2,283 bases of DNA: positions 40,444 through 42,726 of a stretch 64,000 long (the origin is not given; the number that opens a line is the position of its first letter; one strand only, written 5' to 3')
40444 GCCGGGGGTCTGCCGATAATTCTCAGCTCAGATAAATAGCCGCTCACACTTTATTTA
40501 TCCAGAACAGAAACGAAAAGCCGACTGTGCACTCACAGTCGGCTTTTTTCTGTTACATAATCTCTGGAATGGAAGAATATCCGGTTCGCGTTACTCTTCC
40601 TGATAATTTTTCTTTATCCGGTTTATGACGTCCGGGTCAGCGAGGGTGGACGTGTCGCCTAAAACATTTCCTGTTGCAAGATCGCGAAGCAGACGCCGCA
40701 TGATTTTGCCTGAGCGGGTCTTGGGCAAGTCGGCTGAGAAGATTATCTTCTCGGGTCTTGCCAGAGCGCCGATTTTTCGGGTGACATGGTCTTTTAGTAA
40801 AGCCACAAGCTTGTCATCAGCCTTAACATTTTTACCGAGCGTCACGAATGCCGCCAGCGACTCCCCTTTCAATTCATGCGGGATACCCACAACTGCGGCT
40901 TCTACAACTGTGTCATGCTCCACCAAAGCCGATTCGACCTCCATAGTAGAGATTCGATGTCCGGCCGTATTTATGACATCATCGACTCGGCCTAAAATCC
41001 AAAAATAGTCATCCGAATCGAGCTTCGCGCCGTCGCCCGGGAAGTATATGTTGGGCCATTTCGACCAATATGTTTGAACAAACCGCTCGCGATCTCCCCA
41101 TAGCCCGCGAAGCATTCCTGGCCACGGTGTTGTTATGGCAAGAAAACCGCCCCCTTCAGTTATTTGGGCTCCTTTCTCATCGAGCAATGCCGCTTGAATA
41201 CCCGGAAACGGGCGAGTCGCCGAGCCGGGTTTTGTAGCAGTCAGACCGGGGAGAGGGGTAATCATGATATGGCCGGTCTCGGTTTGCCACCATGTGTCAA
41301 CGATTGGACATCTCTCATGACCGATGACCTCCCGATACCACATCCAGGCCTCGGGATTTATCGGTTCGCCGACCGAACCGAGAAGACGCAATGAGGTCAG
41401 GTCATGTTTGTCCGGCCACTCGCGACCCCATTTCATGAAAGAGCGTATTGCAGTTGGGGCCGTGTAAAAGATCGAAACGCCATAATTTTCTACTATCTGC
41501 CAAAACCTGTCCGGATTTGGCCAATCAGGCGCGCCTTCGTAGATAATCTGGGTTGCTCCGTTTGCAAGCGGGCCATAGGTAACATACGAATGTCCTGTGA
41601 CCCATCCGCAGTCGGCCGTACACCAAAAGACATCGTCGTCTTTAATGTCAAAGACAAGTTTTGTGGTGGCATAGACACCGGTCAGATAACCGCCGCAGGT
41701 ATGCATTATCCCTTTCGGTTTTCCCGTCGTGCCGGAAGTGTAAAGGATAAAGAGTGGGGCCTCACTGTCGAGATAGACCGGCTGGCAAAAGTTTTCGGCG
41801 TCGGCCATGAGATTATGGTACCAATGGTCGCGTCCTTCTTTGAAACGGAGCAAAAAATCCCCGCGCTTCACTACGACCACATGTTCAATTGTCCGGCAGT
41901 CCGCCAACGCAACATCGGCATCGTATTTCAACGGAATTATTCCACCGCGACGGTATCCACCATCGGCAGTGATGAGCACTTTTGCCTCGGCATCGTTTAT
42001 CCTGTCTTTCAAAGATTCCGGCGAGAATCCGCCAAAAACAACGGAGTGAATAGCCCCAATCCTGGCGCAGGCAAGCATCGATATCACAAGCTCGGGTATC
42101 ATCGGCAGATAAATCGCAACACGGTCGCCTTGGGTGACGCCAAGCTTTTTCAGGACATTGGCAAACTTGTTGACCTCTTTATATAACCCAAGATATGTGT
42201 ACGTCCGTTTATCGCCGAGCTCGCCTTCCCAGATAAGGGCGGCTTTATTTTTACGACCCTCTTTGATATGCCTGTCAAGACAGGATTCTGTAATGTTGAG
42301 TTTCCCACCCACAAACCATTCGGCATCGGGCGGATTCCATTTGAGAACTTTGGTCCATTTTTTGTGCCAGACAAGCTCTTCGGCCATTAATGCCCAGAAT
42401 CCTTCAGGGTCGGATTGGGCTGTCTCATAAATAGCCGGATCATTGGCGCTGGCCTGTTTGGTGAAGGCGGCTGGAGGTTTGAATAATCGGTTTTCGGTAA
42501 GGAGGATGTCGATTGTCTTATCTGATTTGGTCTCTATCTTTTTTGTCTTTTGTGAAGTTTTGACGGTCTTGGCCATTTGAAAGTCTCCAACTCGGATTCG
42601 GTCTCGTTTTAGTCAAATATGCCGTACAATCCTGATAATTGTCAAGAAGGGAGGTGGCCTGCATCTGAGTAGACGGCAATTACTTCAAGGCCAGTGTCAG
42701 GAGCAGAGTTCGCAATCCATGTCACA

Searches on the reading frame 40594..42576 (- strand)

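Call 24: search_protein_families(library=pfam, proteins=[window:40594-42576:-], max_evalue=0.001)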
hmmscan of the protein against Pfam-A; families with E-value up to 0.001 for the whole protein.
window:40594-42576:- (661 aa): 3 families
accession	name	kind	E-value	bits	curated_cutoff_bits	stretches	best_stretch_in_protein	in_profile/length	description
PF00501.34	AMP-binding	-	1.5e-88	297.7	29.9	1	106-493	6-384/384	AMP-binding enzyme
PF13193.12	AMP-binding_C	-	2.5e-24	86.4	24.5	1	546-624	1-76/76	AMP-binding enzyme C-terminal domain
PF16177.11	ACAS_N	-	1e-19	70.5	27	1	48-99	3-55/55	Acetyl-coenzyme A synthetase N-terminus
